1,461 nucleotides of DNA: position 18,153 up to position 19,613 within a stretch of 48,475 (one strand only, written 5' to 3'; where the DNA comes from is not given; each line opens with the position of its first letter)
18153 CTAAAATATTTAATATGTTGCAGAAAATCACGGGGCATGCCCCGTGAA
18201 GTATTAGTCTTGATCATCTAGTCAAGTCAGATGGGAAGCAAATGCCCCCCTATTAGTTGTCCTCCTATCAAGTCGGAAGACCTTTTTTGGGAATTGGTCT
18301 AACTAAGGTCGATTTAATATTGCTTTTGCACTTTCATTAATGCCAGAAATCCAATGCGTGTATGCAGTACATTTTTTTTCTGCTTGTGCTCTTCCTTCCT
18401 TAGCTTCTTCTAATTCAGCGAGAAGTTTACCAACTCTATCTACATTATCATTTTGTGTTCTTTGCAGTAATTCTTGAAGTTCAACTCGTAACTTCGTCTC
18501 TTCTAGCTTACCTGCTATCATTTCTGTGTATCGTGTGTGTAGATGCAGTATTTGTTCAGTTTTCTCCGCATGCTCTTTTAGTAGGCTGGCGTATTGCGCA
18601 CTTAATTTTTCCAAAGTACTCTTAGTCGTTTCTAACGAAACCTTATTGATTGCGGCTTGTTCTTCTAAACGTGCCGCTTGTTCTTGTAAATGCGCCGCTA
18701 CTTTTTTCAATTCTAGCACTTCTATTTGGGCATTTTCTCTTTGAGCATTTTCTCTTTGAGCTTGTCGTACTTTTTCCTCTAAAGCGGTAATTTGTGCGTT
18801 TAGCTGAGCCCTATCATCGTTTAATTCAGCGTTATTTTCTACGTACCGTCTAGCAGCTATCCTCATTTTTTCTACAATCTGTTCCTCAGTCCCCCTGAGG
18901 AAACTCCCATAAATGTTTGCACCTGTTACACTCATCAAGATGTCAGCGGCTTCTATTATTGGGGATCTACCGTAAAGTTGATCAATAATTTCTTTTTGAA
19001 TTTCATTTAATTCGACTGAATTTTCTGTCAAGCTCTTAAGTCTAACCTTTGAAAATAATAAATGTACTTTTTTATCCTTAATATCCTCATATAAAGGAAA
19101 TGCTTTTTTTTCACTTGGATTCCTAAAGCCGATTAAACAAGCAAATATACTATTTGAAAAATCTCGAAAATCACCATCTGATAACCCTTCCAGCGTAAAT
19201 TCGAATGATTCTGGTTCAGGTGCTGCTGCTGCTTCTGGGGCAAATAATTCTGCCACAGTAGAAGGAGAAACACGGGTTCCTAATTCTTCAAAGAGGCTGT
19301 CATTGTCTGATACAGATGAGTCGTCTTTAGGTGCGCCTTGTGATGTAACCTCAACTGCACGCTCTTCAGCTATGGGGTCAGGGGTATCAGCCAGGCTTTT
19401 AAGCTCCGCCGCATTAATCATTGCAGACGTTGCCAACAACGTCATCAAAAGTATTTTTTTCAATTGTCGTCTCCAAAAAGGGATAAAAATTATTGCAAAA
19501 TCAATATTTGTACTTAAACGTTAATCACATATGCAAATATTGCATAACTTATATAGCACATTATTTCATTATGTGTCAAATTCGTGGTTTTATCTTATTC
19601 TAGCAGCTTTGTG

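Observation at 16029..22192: Tandem array of seven secreted, mostly coiled-coil genes that share one expression/export cassette but have unrelated bodies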

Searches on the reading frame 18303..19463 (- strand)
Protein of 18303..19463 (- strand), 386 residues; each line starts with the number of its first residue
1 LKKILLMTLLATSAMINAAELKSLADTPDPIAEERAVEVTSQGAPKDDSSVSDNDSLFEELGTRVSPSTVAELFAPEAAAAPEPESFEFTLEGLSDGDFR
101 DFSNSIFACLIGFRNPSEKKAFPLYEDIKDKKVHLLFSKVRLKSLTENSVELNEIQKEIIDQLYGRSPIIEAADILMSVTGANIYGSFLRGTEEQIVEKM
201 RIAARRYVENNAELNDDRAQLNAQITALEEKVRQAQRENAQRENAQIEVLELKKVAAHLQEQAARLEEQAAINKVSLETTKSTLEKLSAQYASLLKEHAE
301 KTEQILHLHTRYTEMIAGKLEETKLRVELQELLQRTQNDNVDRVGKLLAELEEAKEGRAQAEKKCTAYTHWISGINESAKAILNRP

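Call 7: search_protein_families(library=pfam, proteins=[window:18303-19463:-], max_evalue=0.1)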
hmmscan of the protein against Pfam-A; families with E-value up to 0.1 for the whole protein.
window:18303-19463:- (386 aa): 0 families

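Call 10: find_encoding_contigs(protein=window:18303-19463:-, flank=10000, max_places=6)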
Protein window:18303-19463:- (386 aa): no gene with exactly this product is on record in the collection.

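Call 11: find_encoding_contigs(protein=window:18306-19463:-, flank=10000, max_places=6)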
Protein seq(386 aa) (386 aa): no gene with exactly this product is on record in the collection.

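Call 42: search_protein_families(library=phrogs, proteins=[window:18303-19463:-], max_evalue=0.01)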
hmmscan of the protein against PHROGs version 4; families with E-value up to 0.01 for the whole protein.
window:18303-19463:- (386 aa): 0 families

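Call 43: search_protein_families(library=ncbifam, proteins=[window:18303-19463:-], max_evalue=0.01)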
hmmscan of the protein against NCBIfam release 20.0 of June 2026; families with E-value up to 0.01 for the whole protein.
window:18303-19463:- (386 aa): 3 families
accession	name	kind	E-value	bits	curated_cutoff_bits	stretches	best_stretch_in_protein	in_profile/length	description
TIGR02168.1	SMC_prok_B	equivalog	8.1e-05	20.5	567.35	1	205-366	770-934/1181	chromosome segregation protein SMC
NF002572.0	PRK02224.1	equivalog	0.0041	15.5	1087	1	208-363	306-447/888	DNA double-strand break repair ATPase Rad50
TIGR02169.1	SMC_prok_A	equivalog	0.0055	14.4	729.4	1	197-376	308-483/1165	chromosome segregation protein SMC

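Call 65: predict_structure(alignment_id=A3)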
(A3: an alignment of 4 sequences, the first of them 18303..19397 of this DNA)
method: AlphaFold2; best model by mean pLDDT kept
length: 364 residues; sequences in the alignment: 4
mean_pLDDT: 72.3   pTM: 0.31
mean pLDDT of the five models: 72.3, 70.7, 70.2, 68.1, 67.6
residues with pLDDT >= 90: 128; 70-90: 65; 50-70: 110; < 50: 61
segments of 3 or more residues with pLDDT < 50: 1-60
pLDDT, mean of each block of 10 residues (from residue 1): 38 33 34 35 33 38 69 60 58 58 70 71 64 73 65 63 56 64 62 67 86 89 91 93 93 95 96 97 97 97 97 96 95 92 91 86 70
secondary structure, 60 per line:
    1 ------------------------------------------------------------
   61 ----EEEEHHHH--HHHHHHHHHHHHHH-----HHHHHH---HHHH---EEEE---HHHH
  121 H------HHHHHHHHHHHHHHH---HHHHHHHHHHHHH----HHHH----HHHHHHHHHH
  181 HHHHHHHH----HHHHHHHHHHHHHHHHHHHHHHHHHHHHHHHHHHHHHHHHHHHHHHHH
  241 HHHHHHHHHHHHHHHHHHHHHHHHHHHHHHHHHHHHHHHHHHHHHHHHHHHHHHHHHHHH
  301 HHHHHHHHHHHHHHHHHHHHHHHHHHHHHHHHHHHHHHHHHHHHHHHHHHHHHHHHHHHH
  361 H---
elements in order: E65-68 H69-72 H75-88 H94-99 H103-106 E110-113 H117-121 H128-142 H146-158 H163-166 H171-188 H193-361

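Call 69: fold_search(model_id=the predicted structure, library=pdb)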
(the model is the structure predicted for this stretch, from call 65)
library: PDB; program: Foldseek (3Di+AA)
matches with E <= 10: 2; with E <= 0.001: 0
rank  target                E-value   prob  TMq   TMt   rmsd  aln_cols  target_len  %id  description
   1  3m1t                  3.5e+00  0.03  0.11  0.14  14.6       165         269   14  Crystal structure of Putative phosphohydrolase (YP_929327.1) from Shewanella amazonensis SB2B at 1.62 A resolution (released 2010-03-31)
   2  3qyb                  7.6e+00  0.02  0.07  0.09  13.6       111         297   19  X-ray Crystal Structure of Human TBC1D4 (AS160) RabGAP domain (released 2011-03-23)

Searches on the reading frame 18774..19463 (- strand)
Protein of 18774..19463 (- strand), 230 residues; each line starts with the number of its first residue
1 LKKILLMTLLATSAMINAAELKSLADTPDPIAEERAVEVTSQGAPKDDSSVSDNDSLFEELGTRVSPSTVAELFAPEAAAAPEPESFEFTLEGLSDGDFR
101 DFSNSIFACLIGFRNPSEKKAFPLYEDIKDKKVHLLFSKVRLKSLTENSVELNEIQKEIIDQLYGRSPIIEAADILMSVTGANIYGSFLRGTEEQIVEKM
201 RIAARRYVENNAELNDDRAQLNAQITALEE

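Call 22: find_homologous_proteins(query=window:18774-19463:-, max_evalue=10)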
Query window:18774-19463:- (230 aa): 3 proteins with E <= 10 among 2490 candidates.
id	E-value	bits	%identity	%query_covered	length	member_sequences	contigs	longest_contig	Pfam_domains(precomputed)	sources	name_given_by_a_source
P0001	4.4e-136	469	100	97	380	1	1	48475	-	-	-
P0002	5.9e-110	384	85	94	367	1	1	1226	-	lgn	-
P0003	4.7e-38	149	90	37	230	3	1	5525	-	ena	-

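Call 23: find_encoding_contigs(protein=P0001, flank=10000, max_places=4)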
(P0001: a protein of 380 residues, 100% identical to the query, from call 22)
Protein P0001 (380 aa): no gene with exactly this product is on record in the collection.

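Call 24: find_encoding_contigs(protein=P0003, flank=10000, max_places=4)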
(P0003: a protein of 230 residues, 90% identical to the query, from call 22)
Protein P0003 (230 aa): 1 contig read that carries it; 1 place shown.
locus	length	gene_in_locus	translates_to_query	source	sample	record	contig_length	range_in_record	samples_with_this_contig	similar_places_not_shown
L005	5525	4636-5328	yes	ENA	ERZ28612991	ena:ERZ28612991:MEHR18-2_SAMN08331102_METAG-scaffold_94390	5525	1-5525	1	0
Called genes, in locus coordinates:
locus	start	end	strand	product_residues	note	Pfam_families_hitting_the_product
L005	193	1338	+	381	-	-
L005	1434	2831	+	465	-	PF00270:DEAD, PF04851:ResIII (weak), PF00271:Helicase_C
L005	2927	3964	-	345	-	PF12697:Abhydrolase_6 (weak), PF00326:Peptidase_S9 (weak)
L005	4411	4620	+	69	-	-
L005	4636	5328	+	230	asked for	-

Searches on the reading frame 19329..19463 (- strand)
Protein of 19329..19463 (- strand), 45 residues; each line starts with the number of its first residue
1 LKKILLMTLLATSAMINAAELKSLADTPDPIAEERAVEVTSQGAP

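Call 74: find_homologous_proteins(query=A5, max_evalue=10)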
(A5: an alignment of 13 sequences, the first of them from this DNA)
Query A5 (13 sequences): 233 candidates shared short words with the query, none scored E <= 10.
